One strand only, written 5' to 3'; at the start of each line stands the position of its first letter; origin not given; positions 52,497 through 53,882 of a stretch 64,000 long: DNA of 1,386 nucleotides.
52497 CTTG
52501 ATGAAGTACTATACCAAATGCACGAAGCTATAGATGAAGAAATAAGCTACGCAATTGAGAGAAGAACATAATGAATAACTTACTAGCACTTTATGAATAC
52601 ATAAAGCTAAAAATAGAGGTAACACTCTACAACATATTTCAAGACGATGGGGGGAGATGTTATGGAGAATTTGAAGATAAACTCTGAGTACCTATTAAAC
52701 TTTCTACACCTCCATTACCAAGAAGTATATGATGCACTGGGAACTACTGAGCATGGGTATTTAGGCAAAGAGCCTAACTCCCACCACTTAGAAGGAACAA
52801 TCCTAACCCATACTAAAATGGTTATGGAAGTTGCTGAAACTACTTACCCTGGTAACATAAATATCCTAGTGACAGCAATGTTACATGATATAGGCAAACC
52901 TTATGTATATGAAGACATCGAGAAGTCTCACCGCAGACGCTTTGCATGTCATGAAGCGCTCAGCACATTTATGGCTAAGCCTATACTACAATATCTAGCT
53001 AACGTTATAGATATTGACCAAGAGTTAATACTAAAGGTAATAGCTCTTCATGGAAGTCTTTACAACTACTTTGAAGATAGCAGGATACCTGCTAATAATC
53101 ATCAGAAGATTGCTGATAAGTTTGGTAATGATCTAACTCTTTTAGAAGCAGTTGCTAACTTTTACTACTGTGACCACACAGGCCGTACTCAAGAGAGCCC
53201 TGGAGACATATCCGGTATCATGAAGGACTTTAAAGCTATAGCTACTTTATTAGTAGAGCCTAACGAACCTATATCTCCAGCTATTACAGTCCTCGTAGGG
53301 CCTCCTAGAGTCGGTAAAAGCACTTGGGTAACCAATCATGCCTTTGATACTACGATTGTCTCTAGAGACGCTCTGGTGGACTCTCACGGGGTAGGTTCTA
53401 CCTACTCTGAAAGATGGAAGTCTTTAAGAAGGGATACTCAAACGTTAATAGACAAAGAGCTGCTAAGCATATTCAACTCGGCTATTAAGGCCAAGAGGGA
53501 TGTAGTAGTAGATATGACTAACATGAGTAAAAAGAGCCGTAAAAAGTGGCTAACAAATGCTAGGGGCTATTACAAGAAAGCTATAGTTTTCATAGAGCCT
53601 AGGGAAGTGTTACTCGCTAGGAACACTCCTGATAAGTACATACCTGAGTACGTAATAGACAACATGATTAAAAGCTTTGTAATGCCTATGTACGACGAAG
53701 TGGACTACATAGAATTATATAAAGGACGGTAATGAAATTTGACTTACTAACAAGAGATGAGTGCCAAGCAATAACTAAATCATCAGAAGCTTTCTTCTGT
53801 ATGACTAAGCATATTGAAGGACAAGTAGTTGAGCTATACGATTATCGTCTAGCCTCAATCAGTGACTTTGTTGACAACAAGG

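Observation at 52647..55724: RNA end-healing and sealing cluster: HD-Pnk, Rnl1 and a PD-(D/E)xK nuclease, with a second Rnl2-type ligase at 58379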

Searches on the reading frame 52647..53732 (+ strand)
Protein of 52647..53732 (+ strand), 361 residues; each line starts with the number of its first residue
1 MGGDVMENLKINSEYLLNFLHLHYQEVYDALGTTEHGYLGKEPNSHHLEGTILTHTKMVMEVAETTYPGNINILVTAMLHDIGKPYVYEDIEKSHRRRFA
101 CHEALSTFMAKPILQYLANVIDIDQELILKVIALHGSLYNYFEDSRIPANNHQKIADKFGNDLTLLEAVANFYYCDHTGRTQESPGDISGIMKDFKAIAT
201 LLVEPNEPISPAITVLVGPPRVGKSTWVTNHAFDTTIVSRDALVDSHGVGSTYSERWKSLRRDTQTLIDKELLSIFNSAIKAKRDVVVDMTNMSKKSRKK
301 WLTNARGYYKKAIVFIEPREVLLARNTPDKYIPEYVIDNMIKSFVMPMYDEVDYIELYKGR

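Call 3: search_protein_families(library=pfam, proteins=[window:52647-53732:+], max_evalue=0.01)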
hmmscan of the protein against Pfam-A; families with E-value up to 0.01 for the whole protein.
window:52647-53732:+ (361 aa): 3 families
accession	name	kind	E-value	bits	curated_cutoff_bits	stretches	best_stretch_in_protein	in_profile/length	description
PF13671.12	AAA_33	-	3.5e-15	57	27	1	214-327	2-116/143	AAA domain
PF01966.28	HD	-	3.2e-05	24.6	22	1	53-140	2-90/116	HD domain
PF08433.16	KTI12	-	0.00077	19.5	22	1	214-347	4-140/271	Chromatin associated protein KTI12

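Call 4: search_protein_families(library=phrogs, proteins=[window:52647-53732:+], max_evalue=0.001)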
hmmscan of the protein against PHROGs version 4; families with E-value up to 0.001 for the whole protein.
window:52647-53732:+ (361 aa): 4 families
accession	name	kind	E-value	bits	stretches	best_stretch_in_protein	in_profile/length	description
phrog_6931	-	unknown function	2.1e-54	186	1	41-358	25-339/343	-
phrog_2071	-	other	6.1e-13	50.2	1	210-344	15-141/282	ATPase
phrog_505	-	other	8.7e-12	46.1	1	212-353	3-149/295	polynucleotide kinase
phrog_8238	-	DNA, RNA and nucleotide metabolism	5.5e-08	32.4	1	213-341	4-137/737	RNA ligase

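Call 7: search_dna_similar(query=window:52647-53732:+, collection=phages, mode=protein, max_rows=30)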
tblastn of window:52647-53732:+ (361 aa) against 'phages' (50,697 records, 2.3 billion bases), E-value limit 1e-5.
Records with a match: 66; places in all: 66; records where one place covers at least 80% of the query: 53.
Best place of each record, by identity: <60% 66.
By first word of the organism name: Campylobacter 52; uncultured 3; Sinorhizobium 2; Bacillus 2; Rhodothermus 1; Salicola 1; Bacteriophage 1; Phaeobacter 1; Rhodobacter 1; Ruegeria 1; and 1 more.
By host as written in the record: Campylobacter jejuni 17; Campylobacter jejuni NCTC12662 15; - 8; Campylobacter sp. 4; Campylobacter jejuni NCTC12658 3; Campylobacter jejuni subsp. jejuni 3; Campylobacter jejuni NCTC 11168 2; Sinorhizobium meliloti 2; and 11 more.
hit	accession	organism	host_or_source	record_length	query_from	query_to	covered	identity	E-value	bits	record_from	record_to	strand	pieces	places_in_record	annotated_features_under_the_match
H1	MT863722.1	Campylobacter phage F360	Campylobacter jejuni NCTC12662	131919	11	355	96%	31.3%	2e-31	131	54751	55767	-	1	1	putative polynucleotide 5' kinase and 3' phosphatase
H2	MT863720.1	Campylobacter phage F357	Campylobacter jejuni NCTC12662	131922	11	355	96%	31.3%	2e-31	131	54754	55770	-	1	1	putative polynucleotide 5' kinase and 3' phosphatase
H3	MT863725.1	Campylobacter phage F367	Campylobacter jejuni NCTC12662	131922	11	355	96%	31.3%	2e-31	131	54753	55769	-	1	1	putative polynucleotide 5' kinase and 3' phosphatase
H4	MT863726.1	Campylobacter phage F368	Campylobacter jejuni NCTC12662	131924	11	355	96%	31.3%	2e-31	131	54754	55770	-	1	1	putative polynucleotide 5' kinase and 3' phosphatase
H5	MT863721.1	Campylobacter phage F358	Campylobacter jejuni NCTC12662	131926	11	355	96%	31.3%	2e-31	131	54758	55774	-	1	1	putative polynucleotide 5' kinase and 3' phosphatase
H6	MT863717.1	Campylobacter phage F352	Campylobacter jejuni NCTC12658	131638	11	355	96%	31.3%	2e-31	130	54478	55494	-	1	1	putative polynucleotide 5' kinase and 3' phosphatase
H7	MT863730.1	Campylobacter phage F374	Campylobacter jejuni NCTC12662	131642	11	355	96%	31.3%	2e-31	130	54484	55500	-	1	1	putative polynucleotide 5' kinase and 3' phosphatase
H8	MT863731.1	Campylobacter phage F375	Campylobacter jejuni NCTC12662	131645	11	355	96%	31.3%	2e-31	130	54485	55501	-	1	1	putative polynucleotide 5' kinase and 3' phosphatase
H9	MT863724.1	Campylobacter phage F365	Campylobacter jejuni NCTC12662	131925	11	355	96%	31.3%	3e-31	130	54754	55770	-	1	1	putative polynucleotide 5' kinase and 3' phosphatase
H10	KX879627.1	Campylobacter phage vB_CjeM_Los1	Campylobacter jejuni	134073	11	355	96%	31.3%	3e-31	130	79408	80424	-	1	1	putative polyA polymerase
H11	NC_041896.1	Campylobacter phage vB_CjeM_Los1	Campylobacter jejuni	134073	11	355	96%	31.3%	3e-31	130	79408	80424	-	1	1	putative polyA polymerase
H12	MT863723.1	Campylobacter phage F361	Campylobacter jejuni NCTC12662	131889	11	355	96%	31.3%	3e-31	130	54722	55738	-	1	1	putative polynucleotide 5' kinase and 3' phosphatase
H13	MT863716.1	Campylobacter phage F348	Campylobacter jejuni NCTC12658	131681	11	355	96%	31.3%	7e-31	129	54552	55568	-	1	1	putative polynucleotide 5' kinase and 3' phosphatase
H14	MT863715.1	Campylobacter phage F336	Campylobacter jejuni 1447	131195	11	355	96%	31.3%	7e-31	129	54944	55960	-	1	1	putative polynucleotide 5' kinase and 3' phosphatase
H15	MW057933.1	Campylobacter phage CJLB-7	Campylobacter jejuni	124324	11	355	96%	31.3%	8e-31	129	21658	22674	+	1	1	hypothetical protein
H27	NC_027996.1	Campylobacter phage CPt10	-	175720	21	357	93%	31.9%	7e-31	129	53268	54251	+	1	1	AAA family ATPase | HMMPfam hit to PF01966, Metal-dependent phosphohydrolase, HD region, ... | PS00017 ATP/GTP-binding site motif A (P-loop).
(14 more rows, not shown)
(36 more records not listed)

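Call 9: search_solved_structures(query=window:52647-53732:+, max_evalue=1, show_alignments=3)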
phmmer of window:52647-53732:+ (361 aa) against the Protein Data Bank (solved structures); distinct sequences matched with E-value up to 1: 5.
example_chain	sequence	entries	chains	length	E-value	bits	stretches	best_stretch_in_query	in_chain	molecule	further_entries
4gp7_A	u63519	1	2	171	0.00025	23.5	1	212-339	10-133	Metallophosphoesterase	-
4gp6_A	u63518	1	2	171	0.00034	23.1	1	212-339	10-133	Metallophosphoesterase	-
4jst_A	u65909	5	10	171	0.00034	23.1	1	212-339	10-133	Metallophosphoesterase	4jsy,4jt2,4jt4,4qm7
4mde_A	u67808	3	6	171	0.0011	21.5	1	212-339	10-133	Metallophosphoesterase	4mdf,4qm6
3h4r_A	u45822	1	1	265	0.34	13.2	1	297-336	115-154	Exodeoxyribonuclease 8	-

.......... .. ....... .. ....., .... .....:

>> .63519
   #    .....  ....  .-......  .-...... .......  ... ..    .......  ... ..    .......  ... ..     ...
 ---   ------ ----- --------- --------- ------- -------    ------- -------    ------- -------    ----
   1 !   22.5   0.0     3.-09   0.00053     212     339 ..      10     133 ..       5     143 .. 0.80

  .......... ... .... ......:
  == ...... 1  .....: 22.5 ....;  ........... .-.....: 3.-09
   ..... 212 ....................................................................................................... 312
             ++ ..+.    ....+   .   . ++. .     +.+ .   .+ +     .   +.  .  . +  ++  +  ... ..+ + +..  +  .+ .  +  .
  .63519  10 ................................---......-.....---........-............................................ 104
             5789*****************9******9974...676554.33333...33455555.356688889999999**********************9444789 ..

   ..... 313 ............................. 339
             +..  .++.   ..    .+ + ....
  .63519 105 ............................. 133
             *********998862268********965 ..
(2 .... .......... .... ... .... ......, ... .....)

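Call 16: find_encoding_contigs(protein=window:52647-53732:+, flank=10000, max_places=6)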
Protein window:52647-53732:+ (361 aa): 5 contigs read that carry it; 2 places shown.
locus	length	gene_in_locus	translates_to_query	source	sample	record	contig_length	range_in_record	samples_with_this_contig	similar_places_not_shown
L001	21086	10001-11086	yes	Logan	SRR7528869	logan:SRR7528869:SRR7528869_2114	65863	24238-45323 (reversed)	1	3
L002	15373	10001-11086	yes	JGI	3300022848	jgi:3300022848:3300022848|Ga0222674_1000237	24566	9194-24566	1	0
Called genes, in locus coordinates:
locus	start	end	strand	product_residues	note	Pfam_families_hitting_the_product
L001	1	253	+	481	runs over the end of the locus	-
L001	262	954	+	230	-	-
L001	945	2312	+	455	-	PF00476:DNA_pol_A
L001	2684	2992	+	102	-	-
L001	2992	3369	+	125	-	-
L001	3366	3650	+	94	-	-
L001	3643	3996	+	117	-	-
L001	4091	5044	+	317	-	PF13482:RNase_H_2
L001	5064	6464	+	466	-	-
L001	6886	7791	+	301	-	-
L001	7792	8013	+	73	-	-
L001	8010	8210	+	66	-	-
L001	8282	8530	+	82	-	-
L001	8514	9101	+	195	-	PF17338:GP88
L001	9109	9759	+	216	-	-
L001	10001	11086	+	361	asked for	PF13671:AAA_33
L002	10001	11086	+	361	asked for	PF13671:AAA_33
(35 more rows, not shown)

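Call 17: find_related_loci(query=window:52647-53729:+, collection=viral_contigs, flank=6000)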
Query window:52647-53729:+ (361 aa) in viral_contigs; peptide patterns used: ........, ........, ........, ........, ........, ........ (x = any residue, [..] = any of these).
14 stretches matched a pattern; 10 encode a relative of the query (tblastn E <= 1e-3); 10 distinct loci.
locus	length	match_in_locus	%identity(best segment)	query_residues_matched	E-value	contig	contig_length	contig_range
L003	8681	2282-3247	40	26-357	6e-70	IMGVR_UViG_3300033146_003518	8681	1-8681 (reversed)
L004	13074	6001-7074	35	8-357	3e-54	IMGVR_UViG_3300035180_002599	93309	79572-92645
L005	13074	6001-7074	35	8-357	3e-54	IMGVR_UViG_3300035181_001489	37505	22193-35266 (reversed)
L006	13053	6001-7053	36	16-357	1e-58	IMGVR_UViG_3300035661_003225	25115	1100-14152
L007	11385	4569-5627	28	7-355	1e-37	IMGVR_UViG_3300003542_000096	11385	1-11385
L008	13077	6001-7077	35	9-357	5e-55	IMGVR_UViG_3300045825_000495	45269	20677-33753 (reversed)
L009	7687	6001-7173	31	14-360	4e-46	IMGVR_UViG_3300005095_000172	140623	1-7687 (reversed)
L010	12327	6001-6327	28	210-315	4e-6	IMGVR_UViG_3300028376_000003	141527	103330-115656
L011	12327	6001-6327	28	210-315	4e-6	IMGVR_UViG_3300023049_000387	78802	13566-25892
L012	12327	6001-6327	28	210-315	4e-6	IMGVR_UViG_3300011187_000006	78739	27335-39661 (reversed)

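Call 19: get_annotated_region(hit=H1, flank=5000)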
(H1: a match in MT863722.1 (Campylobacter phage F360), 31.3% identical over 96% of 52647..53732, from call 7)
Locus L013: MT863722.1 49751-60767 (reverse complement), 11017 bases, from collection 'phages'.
description: Campylobacter phage F360, complete genome.
organism: Campylobacter phage F360 (NCBI taxid 2794368)
taxonomy: Viruses; Duplodnaviria; Heunggongvirae; Uroviricota; Caudoviricetes; Eucampyvirinae; Fletchervirus; Fletchervirus CPX
host: Campylobacter jejuni NCTC12662; source: chicken fecal sample; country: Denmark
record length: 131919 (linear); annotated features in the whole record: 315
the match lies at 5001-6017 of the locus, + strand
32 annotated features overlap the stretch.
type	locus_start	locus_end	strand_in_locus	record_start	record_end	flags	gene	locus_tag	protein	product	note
CDS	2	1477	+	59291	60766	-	-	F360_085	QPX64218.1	putative homing endonuclease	-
regulatory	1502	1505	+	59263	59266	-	-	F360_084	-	ribosome_binding_site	-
CDS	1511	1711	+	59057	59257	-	-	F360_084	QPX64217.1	hypothetical protein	-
regulatory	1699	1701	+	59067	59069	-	-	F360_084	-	ribosome_binding_site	-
CDS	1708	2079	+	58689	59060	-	-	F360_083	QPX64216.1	putative nucleotide binding protein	-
regulatory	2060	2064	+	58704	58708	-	-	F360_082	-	ribosome_binding_site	-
CDS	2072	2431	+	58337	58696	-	-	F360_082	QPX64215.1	hypothetical protein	-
regulatory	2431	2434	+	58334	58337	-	-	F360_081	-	ribosome_binding_site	-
CDS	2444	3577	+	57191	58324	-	-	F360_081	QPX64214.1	putative ribonucleotide reductase small subunit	-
CDS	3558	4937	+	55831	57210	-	-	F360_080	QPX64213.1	putative ribonucleotide reductase large subunit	-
regulatory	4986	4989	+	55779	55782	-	-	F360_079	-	ribosome_binding_site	-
CDS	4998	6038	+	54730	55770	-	-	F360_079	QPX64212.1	putative polynucleotide 5' kinase and 3' phosphatase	-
regulatory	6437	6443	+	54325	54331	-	-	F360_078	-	ribosome_binding_site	-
CDS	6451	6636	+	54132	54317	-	-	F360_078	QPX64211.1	hypothetical protein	-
regulatory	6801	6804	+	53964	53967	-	-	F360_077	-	ribosome_binding_site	-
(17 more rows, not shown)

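Call 20: get_annotated_region(hit=H27, flank=5000)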
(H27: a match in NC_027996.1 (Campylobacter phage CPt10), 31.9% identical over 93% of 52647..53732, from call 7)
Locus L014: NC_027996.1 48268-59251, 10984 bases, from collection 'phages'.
description: Campylobacter phage CPt10, complete genome.
organism: Campylobacter phage CPt10 (NCBI taxid 2994045)
taxonomy: Viruses; Duplodnaviria; Heunggongvirae; Uroviricota; Caudoviricetes; Eucampyvirinae; Firehammervirus; Firehammervirus CPt10
host: -; source: -; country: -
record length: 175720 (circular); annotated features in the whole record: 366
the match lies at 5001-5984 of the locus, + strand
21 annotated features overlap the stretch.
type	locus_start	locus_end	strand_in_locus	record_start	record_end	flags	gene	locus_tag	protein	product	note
CDS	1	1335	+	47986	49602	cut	-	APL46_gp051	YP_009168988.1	tail sheath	-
misc_feature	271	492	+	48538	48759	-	-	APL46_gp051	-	-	HMMPfam hit to PF02368, Bacterial Ig-like, group 2,score 0.11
misc_feature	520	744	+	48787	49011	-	-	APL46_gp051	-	-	HMMPfam hit to PF02368, Bacterial Ig-like, group 2,score 0.21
misc_feature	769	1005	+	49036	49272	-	-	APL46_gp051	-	-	HMMPfam hit to PF02368, Bacterial Ig-like, group 2,score 0.58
CDS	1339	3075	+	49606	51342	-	-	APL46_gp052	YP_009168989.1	tail sheath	-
misc_feature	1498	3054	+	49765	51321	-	-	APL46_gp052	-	-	HMMPfam hit to PF04984, Phage tail sheath protein,score 3e-16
misc_feature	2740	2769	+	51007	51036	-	-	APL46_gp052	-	-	PS00339 Aminoacyl-transfer RNA synthetases class-II signature 2.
CDS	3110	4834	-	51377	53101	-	-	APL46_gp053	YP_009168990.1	homing endonuclease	-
CDS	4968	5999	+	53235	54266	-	-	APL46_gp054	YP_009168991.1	AAA family ATPase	note the phosphohydrolase domain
misc_feature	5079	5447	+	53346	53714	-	-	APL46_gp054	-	-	HMMPfam hit to PF01966, Metal-dependent phosphohydrolase, HD region, subdomain, score 4.5e-08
misc_feature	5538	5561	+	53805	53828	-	-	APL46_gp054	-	-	PS00017 ATP/GTP-binding site motif A (P-loop).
CDS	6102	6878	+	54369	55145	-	-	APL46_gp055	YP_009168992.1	hypothetical protein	-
CDS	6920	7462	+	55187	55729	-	-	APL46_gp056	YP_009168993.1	thymidylate kinase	note the nucleoside triphosphate hydrolase domain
misc_feature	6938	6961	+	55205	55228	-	-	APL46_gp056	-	-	PS00017 ATP/GTP-binding site motif A (P-loop).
CDS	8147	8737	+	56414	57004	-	-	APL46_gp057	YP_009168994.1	tail protein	-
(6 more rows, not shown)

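Call 21: find_homologous_proteins(query=window:52647-53729:+, max_evalue=0.00001)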
Query window:52647-53729:+ (361 aa): 83 proteins with E <= 0.00001 among 1696 candidates.
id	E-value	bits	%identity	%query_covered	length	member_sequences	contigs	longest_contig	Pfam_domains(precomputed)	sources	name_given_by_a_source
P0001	9.3e-239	809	100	99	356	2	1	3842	PF13671.13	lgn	-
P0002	8.6e-179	612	76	99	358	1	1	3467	PF01966.29,PF13671.13,PF08433.17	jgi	jgi:predicted kinase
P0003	5.6e-104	366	51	94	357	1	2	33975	PF01966.29,PF13671.13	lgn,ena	-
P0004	8.7e-102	359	50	95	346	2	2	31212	PF01966.29,PF13671.13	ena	-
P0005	7.2e-99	349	50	96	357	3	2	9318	PF01966.29,PF13671.13,PF08433.17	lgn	-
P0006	1.0e-96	342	49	96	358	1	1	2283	PF01966.29,PF13671.13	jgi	jgi:predicted kinase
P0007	1.5e-96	342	47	95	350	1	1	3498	PF01966.29,PF13671.13,PF08433.17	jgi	-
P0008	2.8e-96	341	49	94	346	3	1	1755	PF01966.29,PF13671.13,PF08433.17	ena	-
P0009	4.0e-96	340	50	96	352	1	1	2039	PF01966.29,PF13671.13,PF08433.17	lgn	-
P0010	4.1e-92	327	47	96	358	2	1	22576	PF01966.29,PF13671.13,PF08433.17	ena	-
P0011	2.2e-91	325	46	96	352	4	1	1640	PF01966.29,PF13671.13,PF08433.17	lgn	-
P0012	2.8e-88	314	47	93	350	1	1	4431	PF01966.29,PF13671.13,PF13207.13,PF08433.17,PF13238.13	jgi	jgi:predicted kinase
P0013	2.0e-87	312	48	93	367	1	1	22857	PF01966.29,PF13671.13,PF08433.17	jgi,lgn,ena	-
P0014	3.2e-87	311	47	95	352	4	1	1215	PF01966.29,PF13671.13,PF08433.17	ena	-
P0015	1.8e-86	309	47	91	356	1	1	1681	PF01966.29,PF13671.13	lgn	-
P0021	8.3e-74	267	42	94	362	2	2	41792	PF01966.29,PF13671.13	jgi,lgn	-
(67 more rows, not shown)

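Call 24: search_protein_families(library=ncbifam, proteins=[window:52647-53732:+], max_evalue=0.01)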
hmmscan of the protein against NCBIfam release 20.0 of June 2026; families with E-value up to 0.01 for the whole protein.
window:52647-53732:+ (361 aa): 4 families
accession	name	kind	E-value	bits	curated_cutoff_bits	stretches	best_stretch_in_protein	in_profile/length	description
TIGR04075.1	bacter_Pnkp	equivalog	6.9e-09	34.4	750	1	212-342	9-135/851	polynucleotide kinase-phosphatase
TIGR03574.1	selen_PSTK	equivalog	9.3e-07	28.5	290.5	1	214-348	2-136/249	L-seryl-tRNA(Sec) kinase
TIGR00277.1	HDIG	domain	0.00033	20.5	27.6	1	51-103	4-58/84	HDIG domain-containing metalloprotein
TIGR02692.1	tRNA_CCA_actino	equivalog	0.0012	17.6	438.8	1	44-147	251-354/466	CCA tRNA nucleotidyltransferase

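Call 25: search_solved_structures(query=A1, max_evalue=1, show_alignments=0)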
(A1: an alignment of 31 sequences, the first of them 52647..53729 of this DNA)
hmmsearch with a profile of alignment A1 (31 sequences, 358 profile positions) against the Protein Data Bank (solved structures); distinct sequences matched with E-value up to 1: 67 (the best 60 are shown).
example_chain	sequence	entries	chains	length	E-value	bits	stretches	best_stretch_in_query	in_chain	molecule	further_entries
3adb_A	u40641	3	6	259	1e-15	60.7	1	198-346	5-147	L-seryl-tRNA(Sec) kinase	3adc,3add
4xrp_A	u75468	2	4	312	7.9e-15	57.8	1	196-344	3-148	Pnkp1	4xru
3a4l_A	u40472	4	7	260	1.7e-14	56.7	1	205-346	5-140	L-seryl-tRNA(Sec) kinase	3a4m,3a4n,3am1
4gp7_A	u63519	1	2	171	3.9e-13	52.3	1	205-341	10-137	Metallophosphoesterase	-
4jst_A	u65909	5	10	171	6.4e-13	51.5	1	205-341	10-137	Metallophosphoesterase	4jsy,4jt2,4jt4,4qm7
4gp6_A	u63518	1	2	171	8.3e-13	51.2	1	205-340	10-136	Metallophosphoesterase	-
4mde_A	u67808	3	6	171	6.1e-12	48.3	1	205-341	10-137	Metallophosphoesterase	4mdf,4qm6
1ly1_A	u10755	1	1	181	9.9e-12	47.6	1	204-342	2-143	polynucleotide kinase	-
9d8a_A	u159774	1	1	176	1.3e-11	47.2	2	266-355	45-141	Rhizopus azygosporus Kinase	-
1ltq_A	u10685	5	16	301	3.9e-11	45.7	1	204-342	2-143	POLYNUCLEOTIDE KINASE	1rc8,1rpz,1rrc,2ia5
9drz_A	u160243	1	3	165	8.9e-11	44.5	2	265-353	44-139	p-loop containing nucleoside triphosphatehydrolase protein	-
3u7g_A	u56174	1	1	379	3.3e-07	32.8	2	269-353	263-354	Bifunctional polynucleotide phosphatase/kinase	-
3u7e_B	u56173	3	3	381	3.3e-07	32.7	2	269-353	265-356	Bifunctional polynucleotide phosphatase/kinase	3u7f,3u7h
1yj5_A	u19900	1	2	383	3.4e-07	32.7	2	269-353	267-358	5' polynucleotide kinase-3' phosphatase catalytic domain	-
3zvl_A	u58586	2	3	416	4.3e-07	32.4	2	269-353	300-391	BIFUNCTIONAL POLYNUCLEOTIDE PHOSPHATASE/KINASE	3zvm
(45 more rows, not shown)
